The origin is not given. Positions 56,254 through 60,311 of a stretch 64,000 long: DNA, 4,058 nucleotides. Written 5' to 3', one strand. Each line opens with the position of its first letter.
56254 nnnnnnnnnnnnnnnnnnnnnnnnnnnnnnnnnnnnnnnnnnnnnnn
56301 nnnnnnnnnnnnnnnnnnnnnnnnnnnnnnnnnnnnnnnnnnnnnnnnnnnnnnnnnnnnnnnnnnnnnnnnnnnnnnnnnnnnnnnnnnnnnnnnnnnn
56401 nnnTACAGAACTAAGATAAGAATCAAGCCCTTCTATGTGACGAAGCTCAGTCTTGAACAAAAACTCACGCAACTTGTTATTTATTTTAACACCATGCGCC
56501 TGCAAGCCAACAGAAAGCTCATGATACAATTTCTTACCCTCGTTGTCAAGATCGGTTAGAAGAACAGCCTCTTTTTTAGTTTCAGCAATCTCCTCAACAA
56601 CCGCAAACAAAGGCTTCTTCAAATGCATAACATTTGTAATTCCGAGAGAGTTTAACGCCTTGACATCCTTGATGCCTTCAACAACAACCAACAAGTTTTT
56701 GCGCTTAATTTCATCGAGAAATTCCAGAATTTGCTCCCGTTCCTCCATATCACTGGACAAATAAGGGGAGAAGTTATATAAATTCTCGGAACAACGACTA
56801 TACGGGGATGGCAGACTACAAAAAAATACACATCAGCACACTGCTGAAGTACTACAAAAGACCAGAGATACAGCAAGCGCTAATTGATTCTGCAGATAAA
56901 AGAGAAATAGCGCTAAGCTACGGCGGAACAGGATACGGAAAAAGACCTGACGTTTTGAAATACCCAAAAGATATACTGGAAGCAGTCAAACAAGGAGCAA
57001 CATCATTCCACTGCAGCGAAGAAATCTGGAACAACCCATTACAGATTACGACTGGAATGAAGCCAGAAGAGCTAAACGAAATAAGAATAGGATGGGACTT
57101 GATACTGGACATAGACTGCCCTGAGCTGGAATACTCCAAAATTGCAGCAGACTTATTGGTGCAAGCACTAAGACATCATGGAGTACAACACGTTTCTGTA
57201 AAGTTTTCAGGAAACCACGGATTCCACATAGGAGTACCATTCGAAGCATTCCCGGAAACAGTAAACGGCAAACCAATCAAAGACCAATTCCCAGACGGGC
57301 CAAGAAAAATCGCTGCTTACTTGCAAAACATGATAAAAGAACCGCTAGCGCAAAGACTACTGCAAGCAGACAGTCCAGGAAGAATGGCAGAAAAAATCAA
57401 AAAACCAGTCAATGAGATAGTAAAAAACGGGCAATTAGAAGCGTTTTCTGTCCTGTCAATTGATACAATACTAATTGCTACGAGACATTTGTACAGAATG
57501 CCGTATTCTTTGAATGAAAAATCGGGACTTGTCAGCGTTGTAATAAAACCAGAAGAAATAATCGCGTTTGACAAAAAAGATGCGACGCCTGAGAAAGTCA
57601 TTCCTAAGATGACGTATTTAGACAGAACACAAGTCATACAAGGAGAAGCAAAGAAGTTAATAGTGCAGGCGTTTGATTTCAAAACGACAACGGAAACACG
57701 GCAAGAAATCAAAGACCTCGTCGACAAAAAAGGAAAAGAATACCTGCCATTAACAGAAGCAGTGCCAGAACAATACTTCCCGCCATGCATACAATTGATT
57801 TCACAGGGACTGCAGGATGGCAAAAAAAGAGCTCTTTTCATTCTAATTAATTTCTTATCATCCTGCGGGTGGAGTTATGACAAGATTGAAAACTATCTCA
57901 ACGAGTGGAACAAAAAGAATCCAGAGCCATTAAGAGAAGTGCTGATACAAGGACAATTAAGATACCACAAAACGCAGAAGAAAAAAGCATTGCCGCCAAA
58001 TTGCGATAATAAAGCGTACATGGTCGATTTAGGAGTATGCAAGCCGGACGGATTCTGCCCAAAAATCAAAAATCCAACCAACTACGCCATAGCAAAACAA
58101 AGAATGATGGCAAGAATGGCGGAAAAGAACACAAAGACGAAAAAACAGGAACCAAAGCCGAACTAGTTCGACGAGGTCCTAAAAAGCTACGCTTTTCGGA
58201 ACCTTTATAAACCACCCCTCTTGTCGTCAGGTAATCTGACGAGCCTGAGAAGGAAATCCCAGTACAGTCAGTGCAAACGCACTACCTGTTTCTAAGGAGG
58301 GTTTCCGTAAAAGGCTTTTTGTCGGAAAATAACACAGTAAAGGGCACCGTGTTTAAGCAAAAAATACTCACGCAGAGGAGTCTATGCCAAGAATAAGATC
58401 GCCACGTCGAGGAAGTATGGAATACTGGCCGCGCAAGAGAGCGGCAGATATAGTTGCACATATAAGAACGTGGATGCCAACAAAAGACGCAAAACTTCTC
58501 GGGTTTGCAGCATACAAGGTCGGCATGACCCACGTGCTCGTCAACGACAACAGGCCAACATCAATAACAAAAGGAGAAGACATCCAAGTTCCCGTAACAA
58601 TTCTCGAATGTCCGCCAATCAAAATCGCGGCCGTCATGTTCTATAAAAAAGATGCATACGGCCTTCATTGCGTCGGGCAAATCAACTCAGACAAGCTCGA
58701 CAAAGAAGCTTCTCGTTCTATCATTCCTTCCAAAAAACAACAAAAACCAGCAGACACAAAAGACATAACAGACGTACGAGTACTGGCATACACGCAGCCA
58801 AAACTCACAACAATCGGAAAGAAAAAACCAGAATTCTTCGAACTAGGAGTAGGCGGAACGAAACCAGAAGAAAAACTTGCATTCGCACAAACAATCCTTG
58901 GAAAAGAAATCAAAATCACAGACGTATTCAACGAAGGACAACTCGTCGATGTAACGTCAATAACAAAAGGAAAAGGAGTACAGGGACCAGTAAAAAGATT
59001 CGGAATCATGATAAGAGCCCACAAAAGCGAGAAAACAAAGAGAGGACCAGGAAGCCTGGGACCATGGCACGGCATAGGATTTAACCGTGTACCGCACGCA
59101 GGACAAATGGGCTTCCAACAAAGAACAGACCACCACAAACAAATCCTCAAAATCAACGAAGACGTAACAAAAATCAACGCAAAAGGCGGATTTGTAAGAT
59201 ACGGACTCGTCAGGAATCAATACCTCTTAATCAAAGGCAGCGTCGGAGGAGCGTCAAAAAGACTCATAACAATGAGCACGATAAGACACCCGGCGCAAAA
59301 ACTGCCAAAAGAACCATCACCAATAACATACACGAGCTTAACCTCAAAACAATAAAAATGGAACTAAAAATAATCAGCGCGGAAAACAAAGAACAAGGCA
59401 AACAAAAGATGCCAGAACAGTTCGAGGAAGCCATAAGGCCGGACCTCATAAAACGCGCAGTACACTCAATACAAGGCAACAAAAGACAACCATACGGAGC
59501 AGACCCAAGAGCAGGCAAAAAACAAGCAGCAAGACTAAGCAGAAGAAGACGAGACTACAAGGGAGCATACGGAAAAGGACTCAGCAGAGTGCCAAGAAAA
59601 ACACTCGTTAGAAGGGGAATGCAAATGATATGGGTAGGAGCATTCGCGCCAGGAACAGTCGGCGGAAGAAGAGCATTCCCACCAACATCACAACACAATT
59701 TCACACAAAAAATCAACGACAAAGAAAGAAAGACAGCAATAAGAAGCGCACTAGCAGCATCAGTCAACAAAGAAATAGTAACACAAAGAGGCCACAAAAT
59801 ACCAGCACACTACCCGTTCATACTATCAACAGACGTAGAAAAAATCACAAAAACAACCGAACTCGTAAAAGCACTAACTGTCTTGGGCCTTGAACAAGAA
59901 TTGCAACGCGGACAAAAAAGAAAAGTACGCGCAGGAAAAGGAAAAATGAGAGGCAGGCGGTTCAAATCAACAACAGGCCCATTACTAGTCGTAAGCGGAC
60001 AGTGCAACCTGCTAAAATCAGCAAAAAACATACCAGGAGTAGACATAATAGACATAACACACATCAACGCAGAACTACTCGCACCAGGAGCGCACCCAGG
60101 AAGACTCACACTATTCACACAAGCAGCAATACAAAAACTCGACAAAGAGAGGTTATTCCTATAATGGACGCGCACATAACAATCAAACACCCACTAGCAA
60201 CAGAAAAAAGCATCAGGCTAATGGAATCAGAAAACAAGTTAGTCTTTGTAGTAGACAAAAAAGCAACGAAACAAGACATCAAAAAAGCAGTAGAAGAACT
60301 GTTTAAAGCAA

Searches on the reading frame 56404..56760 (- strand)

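Call 75: search_protein_families(library=pfam, max_evalue=0.000001, proteins=[window:56404-56760:-])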
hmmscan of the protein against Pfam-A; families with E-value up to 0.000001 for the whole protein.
window:56404-56760:- (119 aa): 2 families
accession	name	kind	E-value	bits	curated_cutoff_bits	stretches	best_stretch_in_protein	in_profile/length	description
PF13662.12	Toprim_4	-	8.1e-08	32.8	25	1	23-94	2-82/85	Toprim domain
PF01751.28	Toprim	-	6.3e-07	29.9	23.1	0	24-83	2-77/96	Toprim domain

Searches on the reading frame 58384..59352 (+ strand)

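Call 74: search_protein_families(library=pfam, max_evalue=0.000001, proteins=[window:58384-59352:+])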
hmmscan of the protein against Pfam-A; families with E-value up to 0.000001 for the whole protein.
window:58384-59352:+ (323 aa): 1 family
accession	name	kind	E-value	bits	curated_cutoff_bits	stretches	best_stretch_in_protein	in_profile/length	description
PF00297.29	Ribosomal_L3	-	1.9e-63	215.2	22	1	3-306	5-350/369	Ribosomal protein L3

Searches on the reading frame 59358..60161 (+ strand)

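Call 75: search_protein_families(library=pfam, max_evalue=0.000001, proteins=[window:59358-60161:+])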
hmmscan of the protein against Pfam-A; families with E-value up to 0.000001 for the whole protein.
window:59358-60161:+ (268 aa): 1 family
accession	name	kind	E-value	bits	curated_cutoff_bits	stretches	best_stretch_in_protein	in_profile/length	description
PF00573.27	Ribosomal_L4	-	1.2e-34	120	25.8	1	19-263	5-189/190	Ribosomal protein L4/L1 family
